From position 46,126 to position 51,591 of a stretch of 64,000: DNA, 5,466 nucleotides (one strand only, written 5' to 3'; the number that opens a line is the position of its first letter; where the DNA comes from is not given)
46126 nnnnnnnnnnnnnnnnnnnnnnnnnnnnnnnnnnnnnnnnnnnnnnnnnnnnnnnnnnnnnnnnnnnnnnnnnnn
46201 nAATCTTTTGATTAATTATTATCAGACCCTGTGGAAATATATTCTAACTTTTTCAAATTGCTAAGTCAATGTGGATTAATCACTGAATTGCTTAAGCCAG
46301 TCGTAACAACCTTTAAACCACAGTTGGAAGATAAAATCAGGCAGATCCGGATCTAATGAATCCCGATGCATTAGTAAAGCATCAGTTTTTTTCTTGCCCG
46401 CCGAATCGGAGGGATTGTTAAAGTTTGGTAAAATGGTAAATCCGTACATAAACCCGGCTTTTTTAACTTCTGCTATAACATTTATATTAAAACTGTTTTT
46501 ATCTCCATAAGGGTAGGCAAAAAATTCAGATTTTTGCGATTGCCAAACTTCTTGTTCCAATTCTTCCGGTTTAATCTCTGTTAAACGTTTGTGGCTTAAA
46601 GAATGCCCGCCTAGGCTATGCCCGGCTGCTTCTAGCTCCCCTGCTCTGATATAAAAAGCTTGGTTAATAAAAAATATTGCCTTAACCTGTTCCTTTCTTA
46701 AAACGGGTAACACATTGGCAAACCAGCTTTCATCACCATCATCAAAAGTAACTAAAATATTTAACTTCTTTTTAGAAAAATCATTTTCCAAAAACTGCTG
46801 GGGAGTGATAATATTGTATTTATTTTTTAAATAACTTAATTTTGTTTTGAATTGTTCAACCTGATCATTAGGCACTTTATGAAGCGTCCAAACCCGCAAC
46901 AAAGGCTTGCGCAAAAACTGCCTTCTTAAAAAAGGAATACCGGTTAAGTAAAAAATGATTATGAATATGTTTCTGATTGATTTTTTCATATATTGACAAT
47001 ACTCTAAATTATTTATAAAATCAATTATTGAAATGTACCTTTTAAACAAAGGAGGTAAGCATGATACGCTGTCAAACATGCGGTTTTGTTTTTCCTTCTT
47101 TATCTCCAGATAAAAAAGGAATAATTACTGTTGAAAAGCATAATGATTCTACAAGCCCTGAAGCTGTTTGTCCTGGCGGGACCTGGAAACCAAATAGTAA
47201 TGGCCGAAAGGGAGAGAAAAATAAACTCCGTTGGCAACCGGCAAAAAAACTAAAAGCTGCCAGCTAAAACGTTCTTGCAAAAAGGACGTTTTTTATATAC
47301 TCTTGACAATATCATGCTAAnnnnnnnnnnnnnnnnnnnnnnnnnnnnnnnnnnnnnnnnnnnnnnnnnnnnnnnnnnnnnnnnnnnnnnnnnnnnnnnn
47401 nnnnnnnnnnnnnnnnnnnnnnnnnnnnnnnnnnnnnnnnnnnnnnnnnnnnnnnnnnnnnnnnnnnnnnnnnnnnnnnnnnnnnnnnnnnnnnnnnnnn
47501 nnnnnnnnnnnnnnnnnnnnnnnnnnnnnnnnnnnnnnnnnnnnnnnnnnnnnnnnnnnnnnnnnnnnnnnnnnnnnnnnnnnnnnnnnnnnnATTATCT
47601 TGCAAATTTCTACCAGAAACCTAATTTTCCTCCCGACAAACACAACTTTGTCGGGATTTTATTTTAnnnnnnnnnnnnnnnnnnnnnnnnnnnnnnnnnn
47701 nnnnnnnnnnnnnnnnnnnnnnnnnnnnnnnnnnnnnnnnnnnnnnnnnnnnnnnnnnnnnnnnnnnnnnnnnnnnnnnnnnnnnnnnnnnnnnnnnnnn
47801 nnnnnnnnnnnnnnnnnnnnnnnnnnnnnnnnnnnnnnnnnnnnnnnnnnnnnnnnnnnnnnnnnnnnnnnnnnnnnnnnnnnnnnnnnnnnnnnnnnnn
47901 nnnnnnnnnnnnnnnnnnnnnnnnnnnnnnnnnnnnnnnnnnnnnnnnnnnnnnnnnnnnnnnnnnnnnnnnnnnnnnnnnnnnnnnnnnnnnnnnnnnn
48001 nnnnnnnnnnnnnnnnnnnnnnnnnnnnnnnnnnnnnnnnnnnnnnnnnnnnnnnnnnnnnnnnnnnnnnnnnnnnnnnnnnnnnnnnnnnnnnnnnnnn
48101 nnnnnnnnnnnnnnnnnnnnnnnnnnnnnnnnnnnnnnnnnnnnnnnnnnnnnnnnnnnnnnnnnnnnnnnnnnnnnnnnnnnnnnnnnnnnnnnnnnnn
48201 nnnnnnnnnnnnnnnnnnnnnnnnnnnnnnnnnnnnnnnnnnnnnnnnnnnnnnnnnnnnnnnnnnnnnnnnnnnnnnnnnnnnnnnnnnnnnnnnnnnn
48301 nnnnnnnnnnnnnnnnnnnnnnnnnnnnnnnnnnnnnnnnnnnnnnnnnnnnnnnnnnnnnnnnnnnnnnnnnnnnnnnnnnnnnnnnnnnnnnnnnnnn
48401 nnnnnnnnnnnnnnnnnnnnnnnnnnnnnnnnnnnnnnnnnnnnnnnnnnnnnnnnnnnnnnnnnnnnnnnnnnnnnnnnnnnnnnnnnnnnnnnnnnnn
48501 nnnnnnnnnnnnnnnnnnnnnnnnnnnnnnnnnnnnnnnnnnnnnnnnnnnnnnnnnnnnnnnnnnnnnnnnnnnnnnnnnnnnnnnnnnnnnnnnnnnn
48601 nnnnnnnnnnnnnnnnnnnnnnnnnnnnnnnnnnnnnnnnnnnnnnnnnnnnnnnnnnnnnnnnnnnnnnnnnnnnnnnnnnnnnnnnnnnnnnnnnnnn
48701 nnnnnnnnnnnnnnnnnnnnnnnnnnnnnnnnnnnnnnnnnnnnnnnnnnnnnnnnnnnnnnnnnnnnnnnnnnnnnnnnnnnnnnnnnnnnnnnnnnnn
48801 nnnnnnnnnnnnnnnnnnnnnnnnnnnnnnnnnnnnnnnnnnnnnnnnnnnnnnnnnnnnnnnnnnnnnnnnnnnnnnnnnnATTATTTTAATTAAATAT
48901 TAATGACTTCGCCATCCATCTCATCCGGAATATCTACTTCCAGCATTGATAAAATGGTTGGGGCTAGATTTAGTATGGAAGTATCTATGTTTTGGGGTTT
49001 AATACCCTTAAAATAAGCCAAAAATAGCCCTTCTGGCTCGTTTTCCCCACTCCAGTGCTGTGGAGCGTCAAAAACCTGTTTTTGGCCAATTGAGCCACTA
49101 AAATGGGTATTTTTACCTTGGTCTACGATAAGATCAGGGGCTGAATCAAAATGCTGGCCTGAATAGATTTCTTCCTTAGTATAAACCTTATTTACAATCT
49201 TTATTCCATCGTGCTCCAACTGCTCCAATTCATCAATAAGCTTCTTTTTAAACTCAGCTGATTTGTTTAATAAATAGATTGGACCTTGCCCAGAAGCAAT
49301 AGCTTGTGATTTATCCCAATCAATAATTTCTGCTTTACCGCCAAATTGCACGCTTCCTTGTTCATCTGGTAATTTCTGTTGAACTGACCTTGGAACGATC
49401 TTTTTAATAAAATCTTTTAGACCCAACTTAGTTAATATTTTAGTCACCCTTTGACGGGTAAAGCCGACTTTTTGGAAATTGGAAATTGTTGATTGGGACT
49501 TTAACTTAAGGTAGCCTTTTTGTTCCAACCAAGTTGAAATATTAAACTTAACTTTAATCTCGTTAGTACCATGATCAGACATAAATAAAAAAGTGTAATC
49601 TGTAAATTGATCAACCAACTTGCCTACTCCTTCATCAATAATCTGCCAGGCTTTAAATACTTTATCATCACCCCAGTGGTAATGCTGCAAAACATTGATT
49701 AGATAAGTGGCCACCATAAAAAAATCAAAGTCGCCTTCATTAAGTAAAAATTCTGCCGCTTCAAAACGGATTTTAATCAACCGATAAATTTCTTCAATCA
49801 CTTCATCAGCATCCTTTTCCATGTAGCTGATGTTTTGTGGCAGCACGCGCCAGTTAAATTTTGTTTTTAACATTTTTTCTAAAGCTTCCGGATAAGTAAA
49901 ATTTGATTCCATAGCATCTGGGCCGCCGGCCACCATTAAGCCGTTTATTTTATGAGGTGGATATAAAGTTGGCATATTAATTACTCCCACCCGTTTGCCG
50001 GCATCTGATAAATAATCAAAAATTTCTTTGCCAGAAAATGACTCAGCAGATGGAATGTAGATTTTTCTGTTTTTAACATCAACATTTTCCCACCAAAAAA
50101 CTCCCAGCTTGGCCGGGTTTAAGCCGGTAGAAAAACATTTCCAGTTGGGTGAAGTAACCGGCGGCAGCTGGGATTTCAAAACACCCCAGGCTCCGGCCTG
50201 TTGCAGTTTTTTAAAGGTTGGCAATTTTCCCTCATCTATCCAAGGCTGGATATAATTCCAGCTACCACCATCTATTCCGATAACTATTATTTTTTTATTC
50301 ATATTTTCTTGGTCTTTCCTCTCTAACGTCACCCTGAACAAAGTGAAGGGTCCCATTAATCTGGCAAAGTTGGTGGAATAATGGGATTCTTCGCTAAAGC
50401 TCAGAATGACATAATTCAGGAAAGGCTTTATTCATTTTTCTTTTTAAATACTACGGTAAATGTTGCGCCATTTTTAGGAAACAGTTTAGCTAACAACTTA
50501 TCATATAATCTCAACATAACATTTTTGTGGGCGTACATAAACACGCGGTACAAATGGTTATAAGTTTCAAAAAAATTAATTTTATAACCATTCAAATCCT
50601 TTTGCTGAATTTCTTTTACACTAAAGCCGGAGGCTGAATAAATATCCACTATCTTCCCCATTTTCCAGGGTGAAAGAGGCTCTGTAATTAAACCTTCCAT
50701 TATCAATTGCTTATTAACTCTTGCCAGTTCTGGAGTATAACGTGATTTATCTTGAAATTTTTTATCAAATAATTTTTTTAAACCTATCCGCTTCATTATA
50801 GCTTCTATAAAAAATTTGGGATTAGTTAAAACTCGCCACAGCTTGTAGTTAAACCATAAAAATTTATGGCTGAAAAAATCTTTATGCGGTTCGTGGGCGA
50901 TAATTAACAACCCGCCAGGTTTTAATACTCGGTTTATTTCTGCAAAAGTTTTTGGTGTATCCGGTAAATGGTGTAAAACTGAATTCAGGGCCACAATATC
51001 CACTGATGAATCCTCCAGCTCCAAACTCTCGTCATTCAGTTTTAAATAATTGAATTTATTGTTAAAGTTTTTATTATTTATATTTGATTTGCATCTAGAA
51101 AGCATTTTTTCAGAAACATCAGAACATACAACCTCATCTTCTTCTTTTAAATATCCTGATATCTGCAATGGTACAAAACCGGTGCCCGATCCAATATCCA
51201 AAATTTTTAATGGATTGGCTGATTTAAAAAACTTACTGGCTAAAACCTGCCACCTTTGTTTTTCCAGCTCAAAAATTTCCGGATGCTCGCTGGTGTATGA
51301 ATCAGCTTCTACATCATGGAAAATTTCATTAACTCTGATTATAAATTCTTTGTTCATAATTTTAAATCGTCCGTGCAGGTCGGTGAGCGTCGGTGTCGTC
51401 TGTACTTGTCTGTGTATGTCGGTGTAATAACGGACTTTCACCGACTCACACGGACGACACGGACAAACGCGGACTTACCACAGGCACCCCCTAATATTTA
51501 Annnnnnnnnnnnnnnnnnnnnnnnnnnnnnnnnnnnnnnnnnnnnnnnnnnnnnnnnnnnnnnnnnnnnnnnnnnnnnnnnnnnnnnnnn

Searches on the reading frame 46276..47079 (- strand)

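Call 67: search_protein_families(library=pfam, proteins=[window:46276-47079:-], max_evalue=0.01)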
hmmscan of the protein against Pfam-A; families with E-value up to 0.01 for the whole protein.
window:46276-47079:- (267 aa): 1 family
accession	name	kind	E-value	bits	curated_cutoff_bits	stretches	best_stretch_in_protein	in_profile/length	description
PF01522.26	Polysacc_deac_1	-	5.9e-18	65.5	23.1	1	105-212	6-123/124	Polysaccharide deacetylase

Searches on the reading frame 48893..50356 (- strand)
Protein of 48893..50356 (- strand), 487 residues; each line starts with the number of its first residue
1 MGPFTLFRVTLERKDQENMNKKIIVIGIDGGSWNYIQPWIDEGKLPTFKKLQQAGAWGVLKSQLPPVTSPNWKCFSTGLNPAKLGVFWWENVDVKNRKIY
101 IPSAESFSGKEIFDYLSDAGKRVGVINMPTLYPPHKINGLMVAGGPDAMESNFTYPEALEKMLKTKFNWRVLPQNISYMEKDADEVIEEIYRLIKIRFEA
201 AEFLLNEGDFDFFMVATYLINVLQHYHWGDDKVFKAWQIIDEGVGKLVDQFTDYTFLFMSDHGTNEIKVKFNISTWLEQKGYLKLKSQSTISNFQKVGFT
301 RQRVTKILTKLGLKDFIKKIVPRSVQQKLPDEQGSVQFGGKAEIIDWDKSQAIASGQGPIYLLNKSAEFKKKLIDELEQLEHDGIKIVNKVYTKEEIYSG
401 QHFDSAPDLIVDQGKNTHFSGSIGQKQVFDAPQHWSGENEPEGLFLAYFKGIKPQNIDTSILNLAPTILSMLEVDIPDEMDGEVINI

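Call 9: search_protein_families(library=pfam, proteins=[window:48893-50356:-], max_evalue=0.001)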
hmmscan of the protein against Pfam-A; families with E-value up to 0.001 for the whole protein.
window:48893-50356:- (487 aa): 1 family
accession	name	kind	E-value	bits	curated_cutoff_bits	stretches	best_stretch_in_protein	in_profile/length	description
PF01663.27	Phosphodiest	-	1.6e-32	113.9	23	1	24-426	2-330/342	Type I phosphodiesterase / nucleotide pyrophosphatase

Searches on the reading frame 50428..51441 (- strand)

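Call 9: search_protein_families(library=pfam, proteins=[window:50428-51441:-], max_evalue=0.001)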
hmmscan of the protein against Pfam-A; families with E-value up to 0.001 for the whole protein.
window:50428-51441:- (337 aa): 13 families
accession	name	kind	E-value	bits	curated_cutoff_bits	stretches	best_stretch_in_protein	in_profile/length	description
PF08241.18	Methyltransf_11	-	1.9e-22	80.2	21.2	1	81-181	1-95/95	Methyltransferase domain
PF01209.24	Ubie_methyltran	-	1.1e-20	74.4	20.1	1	36-199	8-169/233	ubiE/COQ5 methyltransferase family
PF13847.12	Methyltransf_31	-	3.3e-20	72.7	27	1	78-190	5-119/145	Methyltransferase domain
PF13649.12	Methyltransf_25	-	9.5e-19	68.3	27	1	80-177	1-97/97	Methyltransferase domain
PF08242.18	Methyltransf_12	-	3.5e-16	60.2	30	1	81-179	1-98/98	Methyltransferase domain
PF13489.12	Methyltransf_23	-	1.5e-10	41.4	27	1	69-183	14-118/164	Methyltransferase domain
PF05175.20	MTS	-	7.2e-07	29.4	23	1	67-187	23-144/170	Methyltransferase small domain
PF10294.15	Methyltransf_16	-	2.8e-06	27.6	21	1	72-184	42-158/174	Lysine methyltransferase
PF05219.18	DREV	-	0.00022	20.9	26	1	73-182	88-187/265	DREV methyltransferase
PF06325.19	PrmA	-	0.00043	20.3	22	1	79-181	164-258/296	Ribosomal protein L11 methyltransferase (PrmA)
PF01135.25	PCMT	-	0.00045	20.5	20.3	0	77-128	74-125/210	Protein-L-isoaspartate(D-aspartate) O-methyltransferase (PCMT)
PF13679.12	Methyltransf_32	-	0.00087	19.7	27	0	70-150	19-105/143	Methyltransferase domain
PF05148.21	Methyltransf_8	-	0.00091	19.6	27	0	139-183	115-158/219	Hypothetical methyltransferase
